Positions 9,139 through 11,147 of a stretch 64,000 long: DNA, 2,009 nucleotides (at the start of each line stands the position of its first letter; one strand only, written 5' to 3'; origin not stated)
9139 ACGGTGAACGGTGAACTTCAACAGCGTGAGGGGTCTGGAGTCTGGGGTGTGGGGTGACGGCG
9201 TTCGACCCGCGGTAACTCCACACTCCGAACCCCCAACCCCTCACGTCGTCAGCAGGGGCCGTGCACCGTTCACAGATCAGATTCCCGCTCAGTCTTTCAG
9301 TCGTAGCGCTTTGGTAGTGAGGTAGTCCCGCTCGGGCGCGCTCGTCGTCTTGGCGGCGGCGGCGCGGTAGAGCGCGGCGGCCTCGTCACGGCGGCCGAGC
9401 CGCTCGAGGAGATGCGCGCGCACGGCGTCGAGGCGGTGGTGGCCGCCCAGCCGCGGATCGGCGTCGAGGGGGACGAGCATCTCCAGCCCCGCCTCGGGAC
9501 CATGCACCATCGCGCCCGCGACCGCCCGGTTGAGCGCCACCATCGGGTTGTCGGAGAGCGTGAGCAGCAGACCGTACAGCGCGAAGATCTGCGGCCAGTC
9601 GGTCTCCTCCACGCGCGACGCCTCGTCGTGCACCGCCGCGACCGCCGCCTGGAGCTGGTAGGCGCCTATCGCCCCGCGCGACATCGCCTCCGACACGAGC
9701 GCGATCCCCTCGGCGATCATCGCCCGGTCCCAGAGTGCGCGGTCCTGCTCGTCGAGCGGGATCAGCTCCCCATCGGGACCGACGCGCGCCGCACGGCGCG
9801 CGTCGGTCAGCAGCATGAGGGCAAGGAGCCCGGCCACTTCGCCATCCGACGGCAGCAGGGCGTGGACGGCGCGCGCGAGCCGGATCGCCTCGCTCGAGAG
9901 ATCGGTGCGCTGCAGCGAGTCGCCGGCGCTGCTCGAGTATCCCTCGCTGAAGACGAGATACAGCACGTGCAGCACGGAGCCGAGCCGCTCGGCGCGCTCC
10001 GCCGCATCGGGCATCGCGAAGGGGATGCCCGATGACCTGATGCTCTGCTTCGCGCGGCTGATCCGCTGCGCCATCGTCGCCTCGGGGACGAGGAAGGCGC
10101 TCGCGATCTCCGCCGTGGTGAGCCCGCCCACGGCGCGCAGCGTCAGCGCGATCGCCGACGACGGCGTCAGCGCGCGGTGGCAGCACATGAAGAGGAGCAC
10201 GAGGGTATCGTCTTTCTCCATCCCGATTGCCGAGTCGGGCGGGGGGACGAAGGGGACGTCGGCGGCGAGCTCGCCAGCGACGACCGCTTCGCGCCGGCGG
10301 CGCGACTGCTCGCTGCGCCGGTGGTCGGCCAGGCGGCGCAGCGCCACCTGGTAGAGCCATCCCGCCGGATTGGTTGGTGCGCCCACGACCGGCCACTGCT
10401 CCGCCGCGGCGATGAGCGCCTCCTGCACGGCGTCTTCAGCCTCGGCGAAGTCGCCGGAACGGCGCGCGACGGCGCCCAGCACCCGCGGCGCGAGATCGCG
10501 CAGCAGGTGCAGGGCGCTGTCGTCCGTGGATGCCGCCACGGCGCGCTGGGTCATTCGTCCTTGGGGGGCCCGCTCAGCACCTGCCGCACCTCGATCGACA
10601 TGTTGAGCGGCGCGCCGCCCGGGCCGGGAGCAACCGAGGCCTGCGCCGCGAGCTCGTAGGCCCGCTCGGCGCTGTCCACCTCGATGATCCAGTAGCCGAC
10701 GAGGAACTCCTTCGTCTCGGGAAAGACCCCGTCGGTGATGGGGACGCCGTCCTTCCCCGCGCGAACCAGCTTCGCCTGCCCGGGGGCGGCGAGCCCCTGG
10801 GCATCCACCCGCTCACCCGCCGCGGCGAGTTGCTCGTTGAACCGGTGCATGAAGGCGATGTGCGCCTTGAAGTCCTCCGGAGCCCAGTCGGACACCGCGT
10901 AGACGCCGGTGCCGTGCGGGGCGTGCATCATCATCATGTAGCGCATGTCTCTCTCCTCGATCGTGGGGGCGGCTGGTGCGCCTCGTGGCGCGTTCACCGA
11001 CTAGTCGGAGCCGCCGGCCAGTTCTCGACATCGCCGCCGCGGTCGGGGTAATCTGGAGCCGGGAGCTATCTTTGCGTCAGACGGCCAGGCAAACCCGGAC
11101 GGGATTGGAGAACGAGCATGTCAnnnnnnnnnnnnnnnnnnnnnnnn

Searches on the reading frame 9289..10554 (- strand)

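Call 45: search_protein_families(library=pfam, proteins=[window:9289-10554:-], max_evalue=0.0001)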
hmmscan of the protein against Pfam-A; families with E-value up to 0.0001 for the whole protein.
window:9289-10554:- (421 aa): 5 families
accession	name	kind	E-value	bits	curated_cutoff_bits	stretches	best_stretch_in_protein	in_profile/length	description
PF20239.3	DUF6596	-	1.3e-37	128.6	27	1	190-291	1-102/102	Family of unknown function (DUF6596)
PF04542.20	Sigma70_r2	-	3.1e-11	43.3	24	1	17-84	1-70/71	Sigma-70 region 2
PF08281.18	Sigma70_r4_2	-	1.7e-10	40.8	25.7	1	122-170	4-52/54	Sigma-70, region 4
PF07638.17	Sigma70_ECF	-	3.8e-06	27.3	21.1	1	18-169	30-176/185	ECF sigma factor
PF07719.23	TPR_2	-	2.3e-05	24.6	27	0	26-47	7-28/34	Tetratricopeptide repeat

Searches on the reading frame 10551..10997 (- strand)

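Call 45: search_protein_families(library=pfam, proteins=[window:10551-10997:-], max_evalue=0.0001)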
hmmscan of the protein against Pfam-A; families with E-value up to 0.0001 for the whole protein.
window:10551-10997:- (148 aa): 1 family
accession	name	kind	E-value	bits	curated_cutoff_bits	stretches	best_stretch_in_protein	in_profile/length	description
PF03795.20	YCII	-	1.2e-07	32.5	24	1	18-120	1-78/95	YCII-related domain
